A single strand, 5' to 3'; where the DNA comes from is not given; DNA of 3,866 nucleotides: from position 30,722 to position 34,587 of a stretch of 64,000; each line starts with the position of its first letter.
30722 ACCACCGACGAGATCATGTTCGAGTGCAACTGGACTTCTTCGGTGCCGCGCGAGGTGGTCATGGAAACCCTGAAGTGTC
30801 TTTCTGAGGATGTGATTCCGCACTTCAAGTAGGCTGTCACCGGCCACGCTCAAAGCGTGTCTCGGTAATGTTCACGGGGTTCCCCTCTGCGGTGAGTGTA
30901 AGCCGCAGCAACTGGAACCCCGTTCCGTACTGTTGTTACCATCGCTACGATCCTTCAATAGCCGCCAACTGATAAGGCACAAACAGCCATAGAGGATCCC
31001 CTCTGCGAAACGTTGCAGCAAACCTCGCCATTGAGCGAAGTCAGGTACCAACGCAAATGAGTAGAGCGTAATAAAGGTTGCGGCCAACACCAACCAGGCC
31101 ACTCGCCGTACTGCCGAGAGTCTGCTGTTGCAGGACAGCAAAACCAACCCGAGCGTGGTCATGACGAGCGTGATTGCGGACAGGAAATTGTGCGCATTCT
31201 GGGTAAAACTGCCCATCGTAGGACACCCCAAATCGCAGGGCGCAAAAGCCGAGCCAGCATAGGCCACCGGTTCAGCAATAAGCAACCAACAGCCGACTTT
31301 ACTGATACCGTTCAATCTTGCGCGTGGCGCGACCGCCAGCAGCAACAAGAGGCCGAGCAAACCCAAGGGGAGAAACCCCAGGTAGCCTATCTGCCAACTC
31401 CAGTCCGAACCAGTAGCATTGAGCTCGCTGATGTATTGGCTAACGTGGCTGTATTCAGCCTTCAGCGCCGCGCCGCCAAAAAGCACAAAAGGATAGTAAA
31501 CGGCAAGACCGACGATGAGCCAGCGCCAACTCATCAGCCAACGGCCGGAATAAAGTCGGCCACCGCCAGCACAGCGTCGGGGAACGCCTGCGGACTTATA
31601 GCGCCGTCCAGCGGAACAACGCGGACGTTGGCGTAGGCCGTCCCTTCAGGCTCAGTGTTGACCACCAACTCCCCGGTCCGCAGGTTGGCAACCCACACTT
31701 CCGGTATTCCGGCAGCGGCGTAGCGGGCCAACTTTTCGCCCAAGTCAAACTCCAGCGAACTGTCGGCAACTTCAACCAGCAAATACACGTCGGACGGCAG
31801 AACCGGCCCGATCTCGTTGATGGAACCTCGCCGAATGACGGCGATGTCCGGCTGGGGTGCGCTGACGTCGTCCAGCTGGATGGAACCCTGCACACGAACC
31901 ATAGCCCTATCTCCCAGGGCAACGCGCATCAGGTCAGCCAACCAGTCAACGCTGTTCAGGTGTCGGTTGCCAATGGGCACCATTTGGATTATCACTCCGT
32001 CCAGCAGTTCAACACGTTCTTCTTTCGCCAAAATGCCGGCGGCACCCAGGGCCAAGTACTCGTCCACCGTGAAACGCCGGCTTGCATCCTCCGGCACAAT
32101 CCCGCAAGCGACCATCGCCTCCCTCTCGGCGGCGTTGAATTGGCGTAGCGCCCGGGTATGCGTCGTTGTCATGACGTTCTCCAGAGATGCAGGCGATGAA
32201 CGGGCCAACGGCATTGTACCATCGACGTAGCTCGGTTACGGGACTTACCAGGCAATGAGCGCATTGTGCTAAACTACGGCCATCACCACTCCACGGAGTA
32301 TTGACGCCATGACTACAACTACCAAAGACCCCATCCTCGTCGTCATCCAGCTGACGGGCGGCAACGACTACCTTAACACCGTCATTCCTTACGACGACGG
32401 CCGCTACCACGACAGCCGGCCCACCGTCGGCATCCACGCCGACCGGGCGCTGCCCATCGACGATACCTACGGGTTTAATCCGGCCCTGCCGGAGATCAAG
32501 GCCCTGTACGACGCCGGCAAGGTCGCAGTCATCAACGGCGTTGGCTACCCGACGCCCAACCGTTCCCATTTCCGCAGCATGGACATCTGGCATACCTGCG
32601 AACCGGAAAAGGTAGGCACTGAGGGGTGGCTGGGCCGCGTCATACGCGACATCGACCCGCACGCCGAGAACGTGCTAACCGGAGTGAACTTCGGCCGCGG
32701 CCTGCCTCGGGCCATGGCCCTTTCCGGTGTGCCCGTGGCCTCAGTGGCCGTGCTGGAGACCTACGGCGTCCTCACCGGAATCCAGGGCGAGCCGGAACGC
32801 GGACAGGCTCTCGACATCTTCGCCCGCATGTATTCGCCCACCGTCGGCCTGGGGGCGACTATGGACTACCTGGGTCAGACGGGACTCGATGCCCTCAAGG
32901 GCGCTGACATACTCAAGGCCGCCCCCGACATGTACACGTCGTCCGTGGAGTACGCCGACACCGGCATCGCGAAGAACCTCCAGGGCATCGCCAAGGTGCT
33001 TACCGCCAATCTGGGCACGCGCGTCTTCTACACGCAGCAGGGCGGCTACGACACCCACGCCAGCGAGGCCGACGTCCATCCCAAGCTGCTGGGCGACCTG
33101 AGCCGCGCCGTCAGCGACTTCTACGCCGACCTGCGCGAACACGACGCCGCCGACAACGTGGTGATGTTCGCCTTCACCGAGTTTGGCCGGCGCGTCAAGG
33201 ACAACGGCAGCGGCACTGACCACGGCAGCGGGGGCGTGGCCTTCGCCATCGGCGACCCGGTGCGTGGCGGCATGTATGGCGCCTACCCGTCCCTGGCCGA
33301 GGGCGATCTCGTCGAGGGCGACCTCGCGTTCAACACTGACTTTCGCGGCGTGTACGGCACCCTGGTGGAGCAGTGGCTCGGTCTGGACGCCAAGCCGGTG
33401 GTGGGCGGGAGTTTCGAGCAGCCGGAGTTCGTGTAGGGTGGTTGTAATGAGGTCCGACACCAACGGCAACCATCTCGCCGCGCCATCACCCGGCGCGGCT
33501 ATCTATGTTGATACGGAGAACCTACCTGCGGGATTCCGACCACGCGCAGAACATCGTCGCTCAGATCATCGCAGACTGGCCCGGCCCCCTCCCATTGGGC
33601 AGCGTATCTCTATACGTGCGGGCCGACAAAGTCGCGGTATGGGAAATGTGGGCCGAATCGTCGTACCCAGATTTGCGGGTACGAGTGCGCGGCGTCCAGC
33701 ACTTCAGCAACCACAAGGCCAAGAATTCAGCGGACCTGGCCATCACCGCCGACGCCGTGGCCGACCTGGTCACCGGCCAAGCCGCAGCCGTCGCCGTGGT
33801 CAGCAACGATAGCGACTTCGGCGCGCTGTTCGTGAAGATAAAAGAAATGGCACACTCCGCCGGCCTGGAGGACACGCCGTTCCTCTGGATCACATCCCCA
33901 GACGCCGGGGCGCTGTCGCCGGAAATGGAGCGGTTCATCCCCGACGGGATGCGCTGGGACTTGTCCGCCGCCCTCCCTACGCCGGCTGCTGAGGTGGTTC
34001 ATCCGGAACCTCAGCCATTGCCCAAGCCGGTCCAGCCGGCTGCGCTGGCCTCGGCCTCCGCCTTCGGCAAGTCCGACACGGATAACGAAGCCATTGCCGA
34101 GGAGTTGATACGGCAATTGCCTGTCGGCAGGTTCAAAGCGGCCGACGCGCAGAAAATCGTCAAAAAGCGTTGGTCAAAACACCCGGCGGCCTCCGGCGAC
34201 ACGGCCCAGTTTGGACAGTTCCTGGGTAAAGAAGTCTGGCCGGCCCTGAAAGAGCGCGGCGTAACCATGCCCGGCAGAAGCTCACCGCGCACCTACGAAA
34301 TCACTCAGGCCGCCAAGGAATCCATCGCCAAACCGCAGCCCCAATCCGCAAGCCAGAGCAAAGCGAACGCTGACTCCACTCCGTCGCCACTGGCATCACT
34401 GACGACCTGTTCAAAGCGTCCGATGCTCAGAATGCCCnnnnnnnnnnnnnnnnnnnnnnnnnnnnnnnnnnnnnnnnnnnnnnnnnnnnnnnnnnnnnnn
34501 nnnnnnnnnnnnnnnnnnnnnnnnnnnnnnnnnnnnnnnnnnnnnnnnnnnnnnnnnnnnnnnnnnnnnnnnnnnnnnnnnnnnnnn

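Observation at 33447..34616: NYN-domain gene split by two compensating frameshifts, with a tandemly duplicated C-terminal domain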

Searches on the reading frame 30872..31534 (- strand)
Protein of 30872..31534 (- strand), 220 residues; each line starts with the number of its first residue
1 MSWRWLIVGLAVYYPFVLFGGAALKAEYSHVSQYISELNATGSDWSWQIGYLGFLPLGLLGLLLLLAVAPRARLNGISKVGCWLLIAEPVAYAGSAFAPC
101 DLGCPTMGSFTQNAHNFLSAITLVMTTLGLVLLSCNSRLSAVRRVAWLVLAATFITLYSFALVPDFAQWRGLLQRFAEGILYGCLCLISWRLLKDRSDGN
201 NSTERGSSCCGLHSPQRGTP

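Call 59: search_protein_families(library=pfam, proteins=[window:30872-31534:-], max_evalue=0.01)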
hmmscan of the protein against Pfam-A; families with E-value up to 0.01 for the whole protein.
window:30872-31534:- (220 aa): 1 family
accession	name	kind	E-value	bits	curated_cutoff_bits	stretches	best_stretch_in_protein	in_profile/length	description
PF06197.19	DUF998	-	5.3e-21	75.5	30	1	7-190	1-183/184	Protein of unknown function (DUF998)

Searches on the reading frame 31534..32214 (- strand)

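Call 59: search_protein_families(library=pfam, proteins=[window:31534-32214:-], max_evalue=0.01)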
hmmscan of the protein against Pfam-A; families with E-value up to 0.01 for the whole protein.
window:31534-32214:- (226 aa): 1 family
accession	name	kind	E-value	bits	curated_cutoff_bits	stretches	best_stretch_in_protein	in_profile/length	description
PF05685.18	Uma2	-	5.2e-29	101.4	27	1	51-219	2-172/172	Putative restriction endonuclease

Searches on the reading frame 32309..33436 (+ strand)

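Call 18: search_protein_families(library=pfam, proteins=[window:32309-33436:+], max_evalue=10)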
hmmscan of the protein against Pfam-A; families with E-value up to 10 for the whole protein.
window:32309-33436:+ (375 aa): 1 family
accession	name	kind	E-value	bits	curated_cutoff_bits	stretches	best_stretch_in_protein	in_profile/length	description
PF07394.17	DUF1501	-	1.5e-21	77.5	27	2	225-332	232-342/390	Protein of unknown function (DUF1501)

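Call 37: search_protein_families(library=ncbifam, proteins=[window:32309-33436:+], max_evalue=0.01)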
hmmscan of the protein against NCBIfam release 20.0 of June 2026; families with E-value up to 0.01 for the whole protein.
window:32309-33436:+ (375 aa): 0 families

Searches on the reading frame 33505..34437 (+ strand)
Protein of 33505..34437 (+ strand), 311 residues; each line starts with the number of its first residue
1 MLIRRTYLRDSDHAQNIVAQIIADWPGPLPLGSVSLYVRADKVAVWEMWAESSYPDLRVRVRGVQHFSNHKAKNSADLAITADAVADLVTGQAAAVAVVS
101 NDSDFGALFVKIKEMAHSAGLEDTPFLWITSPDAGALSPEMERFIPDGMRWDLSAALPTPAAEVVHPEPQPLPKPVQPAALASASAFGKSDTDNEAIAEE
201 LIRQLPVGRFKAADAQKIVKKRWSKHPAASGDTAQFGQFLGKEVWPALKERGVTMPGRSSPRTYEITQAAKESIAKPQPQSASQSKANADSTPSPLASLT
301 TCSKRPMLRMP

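Call 5: search_protein_families(library=pfam, proteins=[window:33505-34437:+], max_evalue=1)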
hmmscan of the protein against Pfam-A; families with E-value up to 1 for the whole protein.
seq(311 aa): 2 families
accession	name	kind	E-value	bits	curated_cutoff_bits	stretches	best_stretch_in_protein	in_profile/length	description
PF01936.24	NYN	-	4e-06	27.8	24.2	1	64-114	62-115/145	NYN domain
PF02655.19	ATP-grasp_3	-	0.036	14.6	23.2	0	247-292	10-53/160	ATP-grasp domain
